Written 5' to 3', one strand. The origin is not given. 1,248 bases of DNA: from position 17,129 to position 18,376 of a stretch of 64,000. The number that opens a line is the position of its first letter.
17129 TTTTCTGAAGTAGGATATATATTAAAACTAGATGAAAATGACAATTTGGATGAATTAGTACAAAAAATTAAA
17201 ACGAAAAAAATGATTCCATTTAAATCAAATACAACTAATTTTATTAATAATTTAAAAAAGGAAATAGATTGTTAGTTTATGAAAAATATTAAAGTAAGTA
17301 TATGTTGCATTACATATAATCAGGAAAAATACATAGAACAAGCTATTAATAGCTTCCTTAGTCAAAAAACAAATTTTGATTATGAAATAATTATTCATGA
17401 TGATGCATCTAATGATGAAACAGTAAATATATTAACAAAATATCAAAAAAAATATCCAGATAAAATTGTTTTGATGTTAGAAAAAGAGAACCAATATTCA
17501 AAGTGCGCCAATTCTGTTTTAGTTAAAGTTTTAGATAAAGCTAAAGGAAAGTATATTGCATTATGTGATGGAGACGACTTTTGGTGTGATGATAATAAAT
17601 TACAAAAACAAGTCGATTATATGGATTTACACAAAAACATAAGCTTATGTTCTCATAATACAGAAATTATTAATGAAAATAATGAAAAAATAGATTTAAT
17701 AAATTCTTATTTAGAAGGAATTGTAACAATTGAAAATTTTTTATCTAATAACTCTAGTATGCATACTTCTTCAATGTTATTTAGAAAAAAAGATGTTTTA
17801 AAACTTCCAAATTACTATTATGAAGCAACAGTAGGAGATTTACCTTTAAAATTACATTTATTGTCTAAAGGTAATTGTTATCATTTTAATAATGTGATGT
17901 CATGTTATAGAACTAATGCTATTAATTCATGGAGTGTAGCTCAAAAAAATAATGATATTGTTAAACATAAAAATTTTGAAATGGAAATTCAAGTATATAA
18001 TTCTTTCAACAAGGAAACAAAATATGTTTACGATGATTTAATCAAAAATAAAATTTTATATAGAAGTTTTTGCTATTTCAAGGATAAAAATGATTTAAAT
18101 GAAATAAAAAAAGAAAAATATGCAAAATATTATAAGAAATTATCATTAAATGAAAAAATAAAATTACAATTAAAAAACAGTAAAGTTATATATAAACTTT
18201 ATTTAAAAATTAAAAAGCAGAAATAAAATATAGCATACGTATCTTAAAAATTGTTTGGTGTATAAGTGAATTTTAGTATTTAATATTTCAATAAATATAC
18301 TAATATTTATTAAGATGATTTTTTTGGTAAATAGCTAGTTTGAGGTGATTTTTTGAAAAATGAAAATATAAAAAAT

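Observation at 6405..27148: Wzx/Wzy-type polysaccharide locus (~20 kb) predicted to build a uronic-acid- and amino-sugar-containing, amino-acid-decorated polymer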

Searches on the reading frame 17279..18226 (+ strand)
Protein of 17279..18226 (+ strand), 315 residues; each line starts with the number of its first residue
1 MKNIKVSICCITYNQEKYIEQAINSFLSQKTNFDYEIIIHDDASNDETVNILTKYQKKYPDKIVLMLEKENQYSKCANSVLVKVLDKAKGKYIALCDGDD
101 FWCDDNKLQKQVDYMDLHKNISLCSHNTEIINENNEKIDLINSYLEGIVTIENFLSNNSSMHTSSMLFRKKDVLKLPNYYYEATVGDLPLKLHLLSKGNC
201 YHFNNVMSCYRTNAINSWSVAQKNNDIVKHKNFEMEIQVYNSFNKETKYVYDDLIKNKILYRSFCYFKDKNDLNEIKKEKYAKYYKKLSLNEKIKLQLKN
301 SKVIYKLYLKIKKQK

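Call 5: search_protein_families(library=pfam, proteins=[window:17279-18226:+], max_evalue=0.01)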
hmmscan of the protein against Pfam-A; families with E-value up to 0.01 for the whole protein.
window:17279-18226:+ (315 aa): 3 families
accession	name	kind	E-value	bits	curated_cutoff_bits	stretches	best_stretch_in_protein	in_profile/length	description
PF00535.33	Glycos_transf_2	-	5e-25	88.8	23.3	1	7-171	1-162/168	Glycosyl transferase family 2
PF13641.12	Glyco_tranf_2_3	-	4.6e-08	33.8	27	1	9-119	6-114/230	Glycosyltransferase like family 2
PF13704.12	Glyco_tranf_2_4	-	0.00069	20.5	27.5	1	21-112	5-94/98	Glycosyl transferase family 2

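Call 7: search_protein_families(library=ncbifam, proteins=[window:17279-18226:+], max_evalue=0.001)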
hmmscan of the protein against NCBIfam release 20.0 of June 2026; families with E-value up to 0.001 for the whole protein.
window:17279-18226:+ (315 aa): 10 families
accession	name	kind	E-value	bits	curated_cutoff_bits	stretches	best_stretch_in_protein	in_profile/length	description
NF047683.1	TeichurnBiosyTuaG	equivalog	1.3e-25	90.5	400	1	4-225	6-222/252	teichuronic acid biosynthesis protein TuaG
NF053739.1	GlytfEpsEBac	equivalog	8.8e-23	80.6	450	1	5-171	2-159/265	glycosyltransferase EpsE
NF007482.0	PRK10073.1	equivalog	4.6e-14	52.2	423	1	4-137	6-131/334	glycosyltransferase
NF038302.1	EPS_HpsE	equivalog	2.1e-11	43.4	300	1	5-128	2-124/307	hormogonium polysaccharide biosynthesis glycosyltransferase HpsE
NF050050.1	ProtGlycPglI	equivalog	1.7e-09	37.5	500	1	5-290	3-276/306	GalNAc(5)-diNAcBac-PP-undecaprenol beta-1,3-glucosyltransferase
TIGR03937.1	PgaC_IcaA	equivalog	9.1e-09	34.8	422.3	1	5-115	46-150/407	poly-beta-1,6-N-acetyl-D-glucosamine synthase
NF041875.1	EPS_EpsD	equivalog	4.4e-06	26.3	370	1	6-111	1-100/325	exopolysaccharide biosynthesis glycosyltransferase EpsD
NF047588.1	GlcsyltransPgfSStrep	equivalog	7.5e-06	25.4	500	1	4-99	1-95/308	glycosyltransferase PgfS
NF007986.1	PRK10714.1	equivalog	5.1e-05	22.4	529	1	5-99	7-100/316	undecaprenyl-phosphate 4-deoxy-4-formamido-L-arabinose transferase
TIGR03469.1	HpnB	hypoth_equivalog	7.5e-05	21.9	379.25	1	13-126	53-170/386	hopene-associated glycosyltransferase HpnB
